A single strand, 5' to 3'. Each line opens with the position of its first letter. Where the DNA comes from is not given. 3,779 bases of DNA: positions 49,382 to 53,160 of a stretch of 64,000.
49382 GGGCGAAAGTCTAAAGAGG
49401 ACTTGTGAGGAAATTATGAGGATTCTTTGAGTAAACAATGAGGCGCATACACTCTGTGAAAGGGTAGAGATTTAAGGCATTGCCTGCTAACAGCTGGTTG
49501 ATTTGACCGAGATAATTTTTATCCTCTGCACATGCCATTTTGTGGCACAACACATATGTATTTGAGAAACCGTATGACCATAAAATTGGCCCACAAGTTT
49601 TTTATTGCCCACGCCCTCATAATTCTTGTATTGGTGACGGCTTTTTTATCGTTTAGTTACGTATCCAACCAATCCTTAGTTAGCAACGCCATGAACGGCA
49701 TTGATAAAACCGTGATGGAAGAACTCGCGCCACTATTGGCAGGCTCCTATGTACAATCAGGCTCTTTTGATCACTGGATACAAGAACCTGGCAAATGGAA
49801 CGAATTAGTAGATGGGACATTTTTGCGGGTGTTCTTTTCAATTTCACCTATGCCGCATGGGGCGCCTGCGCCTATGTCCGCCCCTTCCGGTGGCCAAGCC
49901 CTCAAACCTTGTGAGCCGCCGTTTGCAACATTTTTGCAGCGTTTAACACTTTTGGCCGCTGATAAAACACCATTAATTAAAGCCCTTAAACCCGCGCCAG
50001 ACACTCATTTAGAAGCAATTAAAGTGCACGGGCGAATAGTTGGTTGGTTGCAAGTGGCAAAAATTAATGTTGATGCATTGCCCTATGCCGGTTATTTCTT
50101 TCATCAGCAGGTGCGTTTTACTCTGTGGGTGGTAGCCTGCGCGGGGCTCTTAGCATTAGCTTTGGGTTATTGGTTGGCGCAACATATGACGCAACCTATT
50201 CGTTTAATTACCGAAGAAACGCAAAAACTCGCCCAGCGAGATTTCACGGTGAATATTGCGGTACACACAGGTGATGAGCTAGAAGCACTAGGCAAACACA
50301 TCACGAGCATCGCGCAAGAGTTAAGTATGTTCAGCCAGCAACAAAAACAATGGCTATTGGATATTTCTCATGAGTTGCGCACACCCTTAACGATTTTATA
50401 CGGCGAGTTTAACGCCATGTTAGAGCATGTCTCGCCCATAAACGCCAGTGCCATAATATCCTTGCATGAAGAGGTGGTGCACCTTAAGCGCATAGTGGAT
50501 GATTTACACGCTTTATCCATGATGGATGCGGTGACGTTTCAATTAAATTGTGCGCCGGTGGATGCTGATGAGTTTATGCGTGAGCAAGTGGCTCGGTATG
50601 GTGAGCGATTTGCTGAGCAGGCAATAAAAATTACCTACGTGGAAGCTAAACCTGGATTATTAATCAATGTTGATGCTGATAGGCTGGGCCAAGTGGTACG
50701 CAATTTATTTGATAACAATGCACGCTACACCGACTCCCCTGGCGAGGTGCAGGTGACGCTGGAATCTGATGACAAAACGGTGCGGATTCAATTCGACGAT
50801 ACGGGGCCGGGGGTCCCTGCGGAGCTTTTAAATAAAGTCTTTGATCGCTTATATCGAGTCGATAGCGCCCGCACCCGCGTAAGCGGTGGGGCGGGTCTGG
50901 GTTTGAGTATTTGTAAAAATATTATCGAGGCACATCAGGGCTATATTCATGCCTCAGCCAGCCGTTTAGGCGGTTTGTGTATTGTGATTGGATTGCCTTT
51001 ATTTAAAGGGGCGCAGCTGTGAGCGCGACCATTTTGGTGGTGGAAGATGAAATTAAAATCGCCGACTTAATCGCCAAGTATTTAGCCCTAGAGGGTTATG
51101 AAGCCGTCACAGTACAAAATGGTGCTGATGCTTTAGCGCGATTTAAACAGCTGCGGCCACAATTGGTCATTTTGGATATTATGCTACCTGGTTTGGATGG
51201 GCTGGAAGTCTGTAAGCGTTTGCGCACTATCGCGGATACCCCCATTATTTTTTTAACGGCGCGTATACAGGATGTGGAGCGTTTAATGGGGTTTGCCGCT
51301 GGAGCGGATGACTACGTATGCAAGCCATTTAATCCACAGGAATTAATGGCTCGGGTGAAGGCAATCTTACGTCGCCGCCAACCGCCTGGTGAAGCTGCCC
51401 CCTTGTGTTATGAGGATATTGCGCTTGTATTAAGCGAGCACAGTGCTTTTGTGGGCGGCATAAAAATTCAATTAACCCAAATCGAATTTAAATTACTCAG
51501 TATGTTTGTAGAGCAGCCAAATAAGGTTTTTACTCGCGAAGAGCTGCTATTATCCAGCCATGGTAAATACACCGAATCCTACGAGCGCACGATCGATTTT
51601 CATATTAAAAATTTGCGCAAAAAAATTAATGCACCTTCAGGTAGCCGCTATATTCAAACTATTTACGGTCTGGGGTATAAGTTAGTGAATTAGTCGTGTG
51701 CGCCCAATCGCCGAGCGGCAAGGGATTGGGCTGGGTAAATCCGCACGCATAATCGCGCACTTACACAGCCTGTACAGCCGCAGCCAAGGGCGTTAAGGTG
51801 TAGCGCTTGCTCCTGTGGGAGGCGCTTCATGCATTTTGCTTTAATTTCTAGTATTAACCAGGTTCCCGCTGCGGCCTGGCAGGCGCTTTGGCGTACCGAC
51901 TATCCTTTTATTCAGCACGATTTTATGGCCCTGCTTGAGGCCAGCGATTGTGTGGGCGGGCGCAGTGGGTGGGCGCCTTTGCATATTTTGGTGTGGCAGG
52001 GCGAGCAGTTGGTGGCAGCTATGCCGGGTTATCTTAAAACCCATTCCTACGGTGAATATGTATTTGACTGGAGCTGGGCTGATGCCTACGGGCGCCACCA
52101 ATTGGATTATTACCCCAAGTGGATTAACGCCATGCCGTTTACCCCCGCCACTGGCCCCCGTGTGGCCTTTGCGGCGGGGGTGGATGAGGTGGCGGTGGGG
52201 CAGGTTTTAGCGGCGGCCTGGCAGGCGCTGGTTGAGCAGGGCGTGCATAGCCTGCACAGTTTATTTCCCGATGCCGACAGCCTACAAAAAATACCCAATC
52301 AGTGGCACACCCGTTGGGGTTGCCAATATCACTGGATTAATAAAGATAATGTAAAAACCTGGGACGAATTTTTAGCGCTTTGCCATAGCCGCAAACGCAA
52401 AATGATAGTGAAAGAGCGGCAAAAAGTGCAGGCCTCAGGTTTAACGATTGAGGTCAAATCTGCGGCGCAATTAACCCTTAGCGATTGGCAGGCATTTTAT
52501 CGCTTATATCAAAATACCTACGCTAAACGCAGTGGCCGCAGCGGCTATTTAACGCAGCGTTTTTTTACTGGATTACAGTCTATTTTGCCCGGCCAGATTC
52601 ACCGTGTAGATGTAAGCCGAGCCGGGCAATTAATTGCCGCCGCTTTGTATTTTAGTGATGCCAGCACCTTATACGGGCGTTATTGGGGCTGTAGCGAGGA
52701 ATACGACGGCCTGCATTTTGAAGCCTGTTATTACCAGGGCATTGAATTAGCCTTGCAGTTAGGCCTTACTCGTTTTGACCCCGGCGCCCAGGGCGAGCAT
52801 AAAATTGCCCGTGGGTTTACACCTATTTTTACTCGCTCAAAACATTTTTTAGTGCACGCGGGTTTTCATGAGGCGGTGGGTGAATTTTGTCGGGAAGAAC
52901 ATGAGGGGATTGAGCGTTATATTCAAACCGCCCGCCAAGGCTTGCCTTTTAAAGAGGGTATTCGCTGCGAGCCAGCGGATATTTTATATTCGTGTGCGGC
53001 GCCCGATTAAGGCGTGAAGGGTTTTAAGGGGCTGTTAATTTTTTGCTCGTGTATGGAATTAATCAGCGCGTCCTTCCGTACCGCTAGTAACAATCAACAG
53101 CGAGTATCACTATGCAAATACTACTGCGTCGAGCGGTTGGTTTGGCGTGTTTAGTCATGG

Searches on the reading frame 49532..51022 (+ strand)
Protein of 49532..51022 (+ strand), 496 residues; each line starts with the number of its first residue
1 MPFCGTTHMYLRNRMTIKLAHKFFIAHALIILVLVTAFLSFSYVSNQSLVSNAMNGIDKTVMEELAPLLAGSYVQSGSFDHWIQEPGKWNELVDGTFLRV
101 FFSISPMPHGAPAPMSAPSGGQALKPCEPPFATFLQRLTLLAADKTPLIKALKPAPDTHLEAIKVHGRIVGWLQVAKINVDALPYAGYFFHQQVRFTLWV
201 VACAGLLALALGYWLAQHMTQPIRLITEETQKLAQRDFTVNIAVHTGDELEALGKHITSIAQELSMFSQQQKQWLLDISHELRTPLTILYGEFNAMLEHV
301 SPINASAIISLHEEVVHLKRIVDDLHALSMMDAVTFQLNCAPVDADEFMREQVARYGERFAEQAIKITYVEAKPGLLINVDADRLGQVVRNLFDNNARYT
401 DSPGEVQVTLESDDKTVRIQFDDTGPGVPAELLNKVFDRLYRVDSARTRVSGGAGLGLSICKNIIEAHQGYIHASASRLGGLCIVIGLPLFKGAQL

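Call 32: search_protein_families(library=pfam, proteins=[window:49532-51022:+], max_evalue=0.001)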
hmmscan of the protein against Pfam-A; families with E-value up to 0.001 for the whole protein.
window:49532-51022:+ (496 aa): 3 families
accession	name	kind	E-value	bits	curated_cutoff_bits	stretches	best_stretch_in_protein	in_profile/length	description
PF02518.31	HATPase_c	-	6.3e-25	88.2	26.4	1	381-490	2-109/111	Histidine kinase-, DNA gyrase B-, and HSP90-like ATPase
PF00672.30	HAMP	-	2.8e-09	37.6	25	1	214-264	1-51/53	HAMP domain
PF00512.31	HisKA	-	7.7e-09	35.9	26.9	1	271-333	2-65/66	His Kinase A (phospho-acceptor) domain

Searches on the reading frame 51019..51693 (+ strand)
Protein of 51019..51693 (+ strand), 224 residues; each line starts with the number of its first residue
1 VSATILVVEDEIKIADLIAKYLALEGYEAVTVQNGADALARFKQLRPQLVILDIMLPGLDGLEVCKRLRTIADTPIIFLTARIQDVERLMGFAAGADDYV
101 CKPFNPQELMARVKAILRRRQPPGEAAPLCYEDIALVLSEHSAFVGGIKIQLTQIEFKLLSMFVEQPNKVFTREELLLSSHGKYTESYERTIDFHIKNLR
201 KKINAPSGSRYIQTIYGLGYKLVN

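Call 32: search_protein_families(library=pfam, proteins=[window:51019-51693:+], max_evalue=0.001)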
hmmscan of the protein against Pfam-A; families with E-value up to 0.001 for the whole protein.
window:51019-51693:+ (224 aa): 2 families
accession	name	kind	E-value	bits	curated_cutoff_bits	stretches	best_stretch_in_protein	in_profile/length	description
PF00072.30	Response_reg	-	2.5e-29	102.1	30.2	1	5-114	1-111/111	Response regulator receiver domain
PF00486.34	Trans_reg_C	-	9.6e-22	77.3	26.2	1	149-222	3-77/77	Transcriptional regulatory protein, C terminal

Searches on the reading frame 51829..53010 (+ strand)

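Call 32: search_protein_families(library=pfam, proteins=[window:51829-53010:+], max_evalue=0.001)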
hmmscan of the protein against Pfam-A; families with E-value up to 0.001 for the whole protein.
window:51829-53010:+ (393 aa): 2 families
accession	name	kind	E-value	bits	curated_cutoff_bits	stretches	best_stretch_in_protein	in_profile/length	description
PF04339.18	FemAB_like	-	8.9e-134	446.7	27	1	8-376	1-369/369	Peptidogalycan biosysnthesis/recognition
PF13480.13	Acetyltransf_6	-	2.2e-10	41.3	22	1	187-322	1-138/143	Acetyltransferase (GNAT) domain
